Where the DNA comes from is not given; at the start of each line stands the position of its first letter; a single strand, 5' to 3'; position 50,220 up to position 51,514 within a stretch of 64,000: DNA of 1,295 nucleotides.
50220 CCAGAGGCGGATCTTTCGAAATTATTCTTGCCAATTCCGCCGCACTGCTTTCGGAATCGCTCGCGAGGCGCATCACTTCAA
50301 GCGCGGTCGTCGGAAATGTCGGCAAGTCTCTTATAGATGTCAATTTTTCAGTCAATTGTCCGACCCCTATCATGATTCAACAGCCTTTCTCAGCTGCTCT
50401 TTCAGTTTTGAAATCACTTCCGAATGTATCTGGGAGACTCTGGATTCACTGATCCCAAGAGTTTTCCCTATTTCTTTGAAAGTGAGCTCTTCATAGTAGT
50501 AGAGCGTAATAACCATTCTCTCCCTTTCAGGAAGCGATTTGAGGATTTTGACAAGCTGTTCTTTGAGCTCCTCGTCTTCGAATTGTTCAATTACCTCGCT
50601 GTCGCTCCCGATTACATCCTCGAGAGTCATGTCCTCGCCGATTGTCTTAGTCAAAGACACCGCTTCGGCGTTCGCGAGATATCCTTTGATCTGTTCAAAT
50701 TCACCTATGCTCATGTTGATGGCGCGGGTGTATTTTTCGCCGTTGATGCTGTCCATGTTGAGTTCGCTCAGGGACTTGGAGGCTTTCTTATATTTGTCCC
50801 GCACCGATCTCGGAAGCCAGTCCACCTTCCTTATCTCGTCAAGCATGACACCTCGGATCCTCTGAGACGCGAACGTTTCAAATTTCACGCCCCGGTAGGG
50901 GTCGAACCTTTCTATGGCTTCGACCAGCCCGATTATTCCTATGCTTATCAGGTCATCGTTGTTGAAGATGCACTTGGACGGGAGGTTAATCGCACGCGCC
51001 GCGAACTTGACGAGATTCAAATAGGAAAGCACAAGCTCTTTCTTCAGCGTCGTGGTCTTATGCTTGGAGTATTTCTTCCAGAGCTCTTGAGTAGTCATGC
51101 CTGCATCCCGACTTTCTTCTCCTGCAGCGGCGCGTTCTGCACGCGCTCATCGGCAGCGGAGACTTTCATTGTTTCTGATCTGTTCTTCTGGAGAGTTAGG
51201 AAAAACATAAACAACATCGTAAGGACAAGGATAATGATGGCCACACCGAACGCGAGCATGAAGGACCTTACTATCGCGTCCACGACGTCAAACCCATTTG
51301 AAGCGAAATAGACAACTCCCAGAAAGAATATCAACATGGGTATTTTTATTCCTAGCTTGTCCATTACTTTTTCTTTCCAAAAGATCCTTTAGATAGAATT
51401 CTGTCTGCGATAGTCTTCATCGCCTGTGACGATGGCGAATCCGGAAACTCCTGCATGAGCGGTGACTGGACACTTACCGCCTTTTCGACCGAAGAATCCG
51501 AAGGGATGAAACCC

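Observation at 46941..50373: HDOD-sigma70 region 4 fusion coupled to fliA, followed by a second HDOD protein and a GAF histidine kinase inside the flagellar operon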

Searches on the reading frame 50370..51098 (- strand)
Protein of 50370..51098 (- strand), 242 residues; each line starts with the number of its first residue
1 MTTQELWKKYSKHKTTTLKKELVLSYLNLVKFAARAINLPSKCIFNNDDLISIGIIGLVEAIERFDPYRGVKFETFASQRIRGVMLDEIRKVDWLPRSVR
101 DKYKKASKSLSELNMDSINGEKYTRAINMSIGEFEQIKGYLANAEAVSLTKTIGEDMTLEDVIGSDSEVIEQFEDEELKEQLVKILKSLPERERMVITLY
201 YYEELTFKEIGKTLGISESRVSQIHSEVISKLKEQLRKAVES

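Call 3: search_protein_families(library=pfam, proteins=[window:50370-51098:-], max_evalue=1)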
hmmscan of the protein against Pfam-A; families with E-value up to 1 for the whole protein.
window:50370-51098:- (242 aa): 14 families
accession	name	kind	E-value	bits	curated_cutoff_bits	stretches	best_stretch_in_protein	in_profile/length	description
PF04545.22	Sigma70_r4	-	5e-21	74.4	24.1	1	186-234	2-50/50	Sigma-70, region 4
PF04542.20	Sigma70_r2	-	3.3e-14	52.9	24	1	22-94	1-70/71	Sigma-70 region 2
PF08281.18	Sigma70_r4_2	-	3.8e-12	46.1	25.7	1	180-222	2-44/54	Sigma-70, region 4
PF01399.33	PCI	-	0.0012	19.4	22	1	172-231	8-66/84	PCI domain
PF13384.12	HTH_23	-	0.0012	19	24.6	1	190-226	3-39/50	Homeodomain-like domain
PF07638.17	Sigma70_ECF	-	0.0044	17.4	21.1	1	174-226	122-173/185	ECF sigma factor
PF21476.4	PF0610-like_N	-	0.0056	17.3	33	1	192-221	3-31/50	PF0610-like, N-terminal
PF00196.25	GerE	-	0.0061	16.6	23.5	1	188-233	2-46/57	Bacterial regulatory proteins, luxR family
PF04297.20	UPF0122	-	0.01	16.5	22.7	1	181-226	9-55/101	Putative helix-turn-helix protein, YlxM / p13 like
PF13613.12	HTH_Tnp_4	-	0.032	14.3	27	1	188-237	2-52/53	Helix-turn-helix of DDE superfamily endonuclease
PF02001.22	DUF134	-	0.085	13.9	27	1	184-232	32-78/98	Protein of unknown function DUF134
PF04967.18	HTH_10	-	0.091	13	23.1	1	205-232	24-51/53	HTH DNA binding domain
PF16509.11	KORA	-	0.11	13.2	26.7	1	182-236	9-62/84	TrfB plasmid transcriptional repressor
PF12802.13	MarR_2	-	0.15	12.7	27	1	201-224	16-40/61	MarR family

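Call 4: search_protein_families(library=ncbifam, proteins=[window:50370-51098:-], max_evalue=1)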
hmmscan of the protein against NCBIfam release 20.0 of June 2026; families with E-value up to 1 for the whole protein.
window:50370-51098:- (242 aa): 120 families (the best 25 are shown)
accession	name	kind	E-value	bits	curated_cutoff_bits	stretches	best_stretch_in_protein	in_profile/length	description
TIGR02479.1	FliA_WhiG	subfamily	2.1e-65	220.6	189.6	1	22-236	1-223/224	FliA/WhiG family RNA polymerase sigma factor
NF004935.0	PRK06288.1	equivalog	1.2e-63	215.2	343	1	3-239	19-265/270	RNA polymerase sigma factor WhiG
NF005413.0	PRK06986.1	subfamily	7.7e-60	202.7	201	1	8-239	5-239/241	RNA polymerase sigma factor FliA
NF005809.0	PRK07670.1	equivalog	8.2e-54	182.8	326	1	3-239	9-253/255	FliA/WhiG family RNA polymerase sigma factor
NF004572.0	PRK05911.1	equivalog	1.1e-38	133.1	378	1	4-236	10-253/257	RNA polymerase sigma factor sigma-28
TIGR02937.1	sigma70-ECF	superfamily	2.7e-37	127.9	42.9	1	21-236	5-165/165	sigma-70 family RNA polymerase sigma factor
NF009091.0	PRK12427.1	equivalog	7.2e-32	110.9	339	1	20-236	18-231/233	FliA/WhiG family RNA polymerase sigma factor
TIGR02980.1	SigBFG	subfamily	2.6e-31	109.1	234.35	1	17-236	3-226/227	SigB/SigF/SigG family RNA polymerase sigma factor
NF005644.0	PRK07408.1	subfamily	9.7e-31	107.3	261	1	2-239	12-256/258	RNA polymerase sigma factor SigF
NF005514.0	PRK07122.1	subfamily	2e-24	86.2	372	1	46-236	66-263/264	RNA polymerase sigma factor SigF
TIGR02941.1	Sigma_B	equivalog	4.9e-24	85.2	315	1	6-236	18-253/255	RNA polymerase sigma factor SigB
NF004471.0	PRK05803.1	subfamily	1.5e-22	79.9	252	2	144-239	132-231/235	RNA polymerase sporulation sigma factor SigK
NF006158.0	PRK08301.1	equivalog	2.7e-22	79.4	339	2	154-239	150-240/241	RNA polymerase sporulation sigma factor SigE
TIGR02997.1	Sig70-cyanoRpoD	subfamily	6.8e-22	78.1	384.5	1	48-233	102-298/298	RNA polymerase sigma factor, RpoD/SigA family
TIGR02393.1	RpoD_Cterm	equivalog_domain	4.6e-21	75.5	354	1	46-238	26-230/238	RNA polymerase sigma factor RpoD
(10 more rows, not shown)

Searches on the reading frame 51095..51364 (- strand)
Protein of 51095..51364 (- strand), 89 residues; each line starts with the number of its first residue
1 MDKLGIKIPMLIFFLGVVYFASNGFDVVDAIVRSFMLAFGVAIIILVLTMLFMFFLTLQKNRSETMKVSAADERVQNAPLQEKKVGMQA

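Call 3: search_protein_families(library=pfam, proteins=[window:51095-51364:-], max_evalue=1)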
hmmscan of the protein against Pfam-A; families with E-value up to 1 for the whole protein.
window:51095-51364:- (89 aa): 9 families
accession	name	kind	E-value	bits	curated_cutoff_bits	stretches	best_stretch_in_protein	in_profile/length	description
PF03268.19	DUF267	-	0.011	15.1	25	1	2-77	236-312/360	Caenorhabditis protein of unknown function, DUF267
PF15038.11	Jiraiya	-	0.029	14.4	27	1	10-57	113-158/169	Jiraiya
PF06143.16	Baculo_11_kDa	-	0.057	13.5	28.4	1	31-65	32-66/84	Baculovirus 11 kDa family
PF23417.1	STING_TM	-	0.058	14.2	28.1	1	4-60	48-95/109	STING transmembrane domain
PF06775.19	Seipin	-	0.058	13.7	25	1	18-77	82-142/196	Putative adipose-regulatory protein (Seipin)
PF08592.16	Anthrone_oxy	-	0.076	13.7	27.3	1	9-72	13-74/106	Anthrone oxygenase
PF07009.16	NusG_II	-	0.15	12.7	29.6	1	43-83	3-43/107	NusG domain II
PF20990.2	DUF2207_C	-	0.48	10.5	33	1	12-61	145-192/247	Predicted membrane protein (DUF2207) C-terminal domain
PF12420.13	DUF3671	-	0.55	10.1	34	1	4-61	161-212/223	Fam-L, Fam-M like protein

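Call 4: search_protein_families(library=ncbifam, proteins=[window:51095-51364:-], max_evalue=1)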
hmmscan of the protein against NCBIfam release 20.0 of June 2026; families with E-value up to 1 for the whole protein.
window:51095-51364:- (89 aa): 7 families
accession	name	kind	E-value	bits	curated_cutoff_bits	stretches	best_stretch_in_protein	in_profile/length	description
NF009082.0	PRK12417.1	equivalog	0.0011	17.7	353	1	3-80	157-231/406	accessory Sec system protein translocase subunit SecY2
NF033218.1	anchor_AmaP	equivalog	0.028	14.2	55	1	27-75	41-87/166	alkaline shock response membrane anchor protein AmaP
NF040696.1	isopcys_mtase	equivalog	0.029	14.2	160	1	12-75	50-113/190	protein-S-isoprenylcysteine O-methyltransferase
NF047550.1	LIC_12071_fam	equivalog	0.03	13.6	350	1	30-84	214-271/337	LIC_12071 family protein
TIGR01478.1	STEVOR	paralog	0.039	13.2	166.65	1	16-68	246-300/308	STEVOR family variant surface protein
TIGR04402.2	mob_CxxC_CxxC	subfamily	0.054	13.7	70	1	4-78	35-103/180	mobilome CxxCx(11)CxxC protein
NF041554.1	SA1362_fam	subfamily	0.43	10.7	42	1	10-54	6-50/70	SA1362 family protein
